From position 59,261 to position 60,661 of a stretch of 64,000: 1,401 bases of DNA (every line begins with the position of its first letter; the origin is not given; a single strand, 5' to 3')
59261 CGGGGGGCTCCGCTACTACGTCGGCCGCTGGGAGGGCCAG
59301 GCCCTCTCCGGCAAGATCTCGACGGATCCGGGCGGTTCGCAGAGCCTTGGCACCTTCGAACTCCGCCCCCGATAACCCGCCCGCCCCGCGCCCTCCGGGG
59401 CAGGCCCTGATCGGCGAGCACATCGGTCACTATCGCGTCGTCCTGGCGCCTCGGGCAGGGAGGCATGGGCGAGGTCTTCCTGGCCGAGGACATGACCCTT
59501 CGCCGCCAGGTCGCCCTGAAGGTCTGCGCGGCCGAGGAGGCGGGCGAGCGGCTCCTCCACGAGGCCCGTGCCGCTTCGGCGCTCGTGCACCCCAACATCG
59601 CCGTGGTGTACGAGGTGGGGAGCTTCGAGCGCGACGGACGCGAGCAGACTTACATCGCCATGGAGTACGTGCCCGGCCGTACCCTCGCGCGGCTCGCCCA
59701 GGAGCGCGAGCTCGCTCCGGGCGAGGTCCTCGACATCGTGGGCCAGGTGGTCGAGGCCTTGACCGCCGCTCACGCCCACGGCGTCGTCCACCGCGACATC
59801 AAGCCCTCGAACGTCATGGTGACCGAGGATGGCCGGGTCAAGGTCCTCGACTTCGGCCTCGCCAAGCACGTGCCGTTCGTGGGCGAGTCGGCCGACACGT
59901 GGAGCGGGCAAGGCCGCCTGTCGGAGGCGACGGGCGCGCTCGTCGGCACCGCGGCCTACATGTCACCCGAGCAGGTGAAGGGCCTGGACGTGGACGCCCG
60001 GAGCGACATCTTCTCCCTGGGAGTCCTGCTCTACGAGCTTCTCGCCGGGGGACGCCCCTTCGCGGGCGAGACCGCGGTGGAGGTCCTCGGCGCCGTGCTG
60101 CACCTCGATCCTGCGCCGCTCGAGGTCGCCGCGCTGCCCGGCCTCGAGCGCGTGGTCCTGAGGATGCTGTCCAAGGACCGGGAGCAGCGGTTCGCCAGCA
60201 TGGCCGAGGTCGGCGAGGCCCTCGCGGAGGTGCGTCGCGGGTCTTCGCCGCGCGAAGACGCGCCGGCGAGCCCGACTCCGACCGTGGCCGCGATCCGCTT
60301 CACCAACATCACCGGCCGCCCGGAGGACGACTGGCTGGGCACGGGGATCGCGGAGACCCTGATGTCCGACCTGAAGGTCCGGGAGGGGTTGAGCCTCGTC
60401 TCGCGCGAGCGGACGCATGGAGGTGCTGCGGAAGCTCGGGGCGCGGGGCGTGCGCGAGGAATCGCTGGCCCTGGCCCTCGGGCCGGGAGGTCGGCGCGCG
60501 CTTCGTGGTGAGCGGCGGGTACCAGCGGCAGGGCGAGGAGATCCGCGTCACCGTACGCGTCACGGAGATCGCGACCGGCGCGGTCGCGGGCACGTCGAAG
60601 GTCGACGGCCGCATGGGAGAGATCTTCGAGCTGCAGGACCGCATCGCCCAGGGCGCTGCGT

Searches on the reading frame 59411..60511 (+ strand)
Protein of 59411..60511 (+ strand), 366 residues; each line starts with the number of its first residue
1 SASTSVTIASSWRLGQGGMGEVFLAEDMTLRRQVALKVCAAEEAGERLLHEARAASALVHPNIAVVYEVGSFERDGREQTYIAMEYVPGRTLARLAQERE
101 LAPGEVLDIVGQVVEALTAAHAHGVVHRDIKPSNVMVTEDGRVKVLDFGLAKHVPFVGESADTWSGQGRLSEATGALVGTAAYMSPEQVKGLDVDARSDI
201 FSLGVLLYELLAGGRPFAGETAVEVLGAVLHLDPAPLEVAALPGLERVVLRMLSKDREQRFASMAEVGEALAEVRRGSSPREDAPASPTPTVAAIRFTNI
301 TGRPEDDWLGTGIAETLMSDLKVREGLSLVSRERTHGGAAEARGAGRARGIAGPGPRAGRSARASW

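Call 77: search_protein_families(library=pfam, proteins=[window:59411-60511:+], max_evalue=0.001)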
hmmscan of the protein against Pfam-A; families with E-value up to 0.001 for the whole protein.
window:59411-60511:+ (366 aa): 6 families
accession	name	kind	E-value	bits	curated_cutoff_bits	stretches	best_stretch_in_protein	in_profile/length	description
PF00069.31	Pkinase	-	1.3e-43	149.8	31.7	1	13-261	6-252/263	Protein kinase domain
PF07714.23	PK_Tyr_Ser-Thr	-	9.3e-29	100.9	23.1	1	13-261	6-249/258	Protein tyrosine and serine/threonine kinase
PF01636.29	APH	-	8.6e-10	39.2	23.2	1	113-164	154-210/239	Phosphotransferase enzyme family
PF03109.22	ABC1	-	6.9e-08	32.4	22.9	1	77-154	140-217/244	ABC1 atypical kinase-like domain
PF17667.7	Pkinase_fungal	-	8.3e-05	21.9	24.1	1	104-200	286-376/387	Fungal protein kinase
PF01163.29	RIO1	-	0.00082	19.5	22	0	80-149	81-149/187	RIO domain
